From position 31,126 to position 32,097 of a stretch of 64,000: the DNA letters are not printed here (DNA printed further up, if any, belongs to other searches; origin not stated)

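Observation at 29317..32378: Lower-GC four-gene insertion between glyS and ppdK looks like a type VII secretion-style toxin-immunity module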

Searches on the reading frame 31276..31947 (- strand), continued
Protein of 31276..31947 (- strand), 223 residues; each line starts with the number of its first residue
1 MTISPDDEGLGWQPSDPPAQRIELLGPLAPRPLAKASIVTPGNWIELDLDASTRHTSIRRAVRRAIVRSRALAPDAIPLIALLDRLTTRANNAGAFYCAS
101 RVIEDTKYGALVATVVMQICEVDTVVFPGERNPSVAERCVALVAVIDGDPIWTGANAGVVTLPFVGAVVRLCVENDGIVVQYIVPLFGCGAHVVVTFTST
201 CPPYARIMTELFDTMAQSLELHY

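Call 57: search_protein_families(library=pfam, proteins=[L015:394-4647:-, L015:5062-5871:+, L015:5905-7242:+, L015:7299-7931:+, L015:7956-8558:+, L015:8636-9898:+, L015:9562-10680:+, L015:10701-11831:+, L015:10740-12284:-, L015:11944-13053:+], max_evalue=0.01)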
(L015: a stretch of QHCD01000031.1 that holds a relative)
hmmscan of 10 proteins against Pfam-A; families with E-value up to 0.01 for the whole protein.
L015:394-4647:- (1417 aa): 16 families
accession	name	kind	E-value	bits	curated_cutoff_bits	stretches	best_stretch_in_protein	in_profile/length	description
PF13620.12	CarboxypepD_reg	-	6.4e-35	119.8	32.3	4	443-516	2-81/82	Carboxypeptidase regulatory-like domain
PF13715.12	CarbopepD_reg_2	-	6.8e-25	87.4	32.2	3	443-516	1-76/88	CarboxypepD_reg-like domain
PF01344.31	Kelch_1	-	1.1e-24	86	20.1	2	1077-1118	6-44/46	Kelch motif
PF13964.12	Kelch_6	-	2.1e-19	69.2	25.3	2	986-1026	9-49/50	Kelch motif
PF13415.12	Kelch_3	-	1.2e-14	54.5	22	1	1082-1128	1-45/48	Galactose oxidase, central domain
PF07646.21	Kelch_2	-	1.2e-14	53.8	21.3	0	988-1024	11-48/48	Kelch motif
PF24681.1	Kelch_KLHDC2_KLHL20_DRC7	-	6.7e-14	52.1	50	2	1079-1219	56-200/221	KLHDC2/KLHL20/DRC7 Kelch-repeats domain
PF25210.1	Kelch_FKB95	-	2.1e-12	47.7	70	2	1049-1175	56-175/268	FKB95, Kelch-repeats domain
PF13418.12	Kelch_4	-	6.6e-12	45.6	21.6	1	1082-1120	12-48/49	Galactose oxidase, central domain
PF24981.1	Beta-prop_ATRN-LZTR1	-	3.1e-10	40.2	50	1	989-1164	50-250/289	Attractin/LZTR1 beta-propeller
PF22544.2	HYDIN_VesB_CFA65-like_Ig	-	0.00012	22.6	25.5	0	887-927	14-57/100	HYDIN/CFA65/VesB-like, Ig-like domain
PF08308.17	PEGA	-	0.00012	22.4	20.8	0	1383-1414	39-70/71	PEGA domain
PF15780.11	ASH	-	0.00086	19.9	27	0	886-916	17-47/98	Abnormal spindle-like microcephaly-assoc'd, ASPM-SPD-2-Hydin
PF19190.6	BACON_2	-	0.0033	17.8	25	0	1258-1294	39-75/94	Viral BACON domain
PF06280.18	fn3_5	-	0.0046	18.1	27.6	0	1263-1291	57-86/112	Fn3-like domain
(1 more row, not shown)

L015:5062-5871:+ (269 aa): 1 family
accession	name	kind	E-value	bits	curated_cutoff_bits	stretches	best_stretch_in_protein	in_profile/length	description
PF19840.4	DUF6317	-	0.0048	18.1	27.4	1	4-86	5-87/100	Family of unknown function (DUF6317)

L015:5905-7242:+ (445 aa): 2 families
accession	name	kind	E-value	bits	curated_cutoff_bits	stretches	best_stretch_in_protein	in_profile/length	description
PF06013.18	WXG100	-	2e-05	25.2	27.3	1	40-117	5-84/86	Proteins of 100 residues with WXG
PF21725.3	T7SS_signal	-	0.00015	22.2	27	1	37-129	69-160/241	Putative T7SS secretion signal domain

L015:7299-7931:+ (210 aa): 0 families

L015:7956-8558:+ (200 aa): 0 families

L015:8636-9898:+ (420 aa): 0 families

L015:9562-10680:+ (372 aa): 1 family
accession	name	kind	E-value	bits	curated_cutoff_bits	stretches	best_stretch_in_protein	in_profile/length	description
PF00285.26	Citrate_synt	-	3.3e-88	296.5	27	1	7-344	1-357/357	Citrate synthase, C-terminal domain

L015:10701-11831:+ (376 aa): 1 family
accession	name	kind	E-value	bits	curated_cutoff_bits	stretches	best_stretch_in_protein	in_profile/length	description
PF00266.25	Aminotran_5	-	4.9e-12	45.9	21.5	1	149-334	147-333/371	Aminotransferase class-V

L015:10740-12284:- (514 aa): 0 families

L015:11944-13053:+ (369 aa): 1 family
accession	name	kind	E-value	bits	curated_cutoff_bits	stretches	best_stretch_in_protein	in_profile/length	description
PF11268.13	DUF3071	-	1.8e-54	184.8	26.9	1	2-178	1-168/168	Protein of unknown function (DUF3071)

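Call 59: search_dna_similar(query=window:31276-31947:-, collection=phages, mode=protein, max_evalue=0.01, max_rows=10)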
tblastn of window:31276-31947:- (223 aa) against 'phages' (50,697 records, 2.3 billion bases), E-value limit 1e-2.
No match.

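Call 60: search_dna_similar(query=window:31276-31947:-, collection=plasmids, mode=protein, max_evalue=0.01, max_rows=10)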
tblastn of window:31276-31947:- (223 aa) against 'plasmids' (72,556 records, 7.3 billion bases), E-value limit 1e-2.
No match.

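Call 72: find_encoding_contigs(protein=P0261, flank=6000, max_places=2)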
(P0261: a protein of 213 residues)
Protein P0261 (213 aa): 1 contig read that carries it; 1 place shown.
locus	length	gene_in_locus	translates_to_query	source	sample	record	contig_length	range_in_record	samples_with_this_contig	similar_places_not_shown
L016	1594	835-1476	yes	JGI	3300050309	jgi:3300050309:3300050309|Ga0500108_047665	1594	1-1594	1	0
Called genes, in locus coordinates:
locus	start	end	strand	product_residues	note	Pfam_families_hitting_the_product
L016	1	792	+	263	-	?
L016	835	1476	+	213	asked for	-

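Call 73: find_encoding_contigs(protein=P0265, flank=6000, max_places=2)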
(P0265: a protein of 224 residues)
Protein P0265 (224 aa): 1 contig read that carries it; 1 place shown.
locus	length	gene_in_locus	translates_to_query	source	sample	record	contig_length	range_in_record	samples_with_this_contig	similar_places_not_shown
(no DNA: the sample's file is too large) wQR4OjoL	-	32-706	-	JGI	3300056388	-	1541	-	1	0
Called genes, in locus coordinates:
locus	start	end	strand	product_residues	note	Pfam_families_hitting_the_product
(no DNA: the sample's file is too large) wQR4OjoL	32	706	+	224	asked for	-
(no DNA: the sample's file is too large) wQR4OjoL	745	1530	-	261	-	PF00563:EAL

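Call 74: find_encoding_contigs(protein=P0272, flank=6000, max_places=2)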
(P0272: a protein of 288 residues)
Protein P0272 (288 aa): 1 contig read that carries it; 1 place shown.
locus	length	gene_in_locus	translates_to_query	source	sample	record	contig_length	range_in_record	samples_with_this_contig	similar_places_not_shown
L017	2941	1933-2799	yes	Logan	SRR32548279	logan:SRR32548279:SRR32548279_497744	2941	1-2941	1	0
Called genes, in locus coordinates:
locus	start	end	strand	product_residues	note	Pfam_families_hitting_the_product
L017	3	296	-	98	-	?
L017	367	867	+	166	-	-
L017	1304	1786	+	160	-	-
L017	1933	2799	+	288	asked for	-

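Call 98: search_protein_families(library=pfam, proteins=[L009:10101-10388:+, L001:10204-10413:+], max_evalue=0.01)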
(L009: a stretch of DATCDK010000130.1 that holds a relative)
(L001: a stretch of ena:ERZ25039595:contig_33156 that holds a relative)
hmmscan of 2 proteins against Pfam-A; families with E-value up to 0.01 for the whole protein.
L009:10101-10388:+ (95 aa): 0 families

L001:10204-10413:+ (69 aa): 0 families
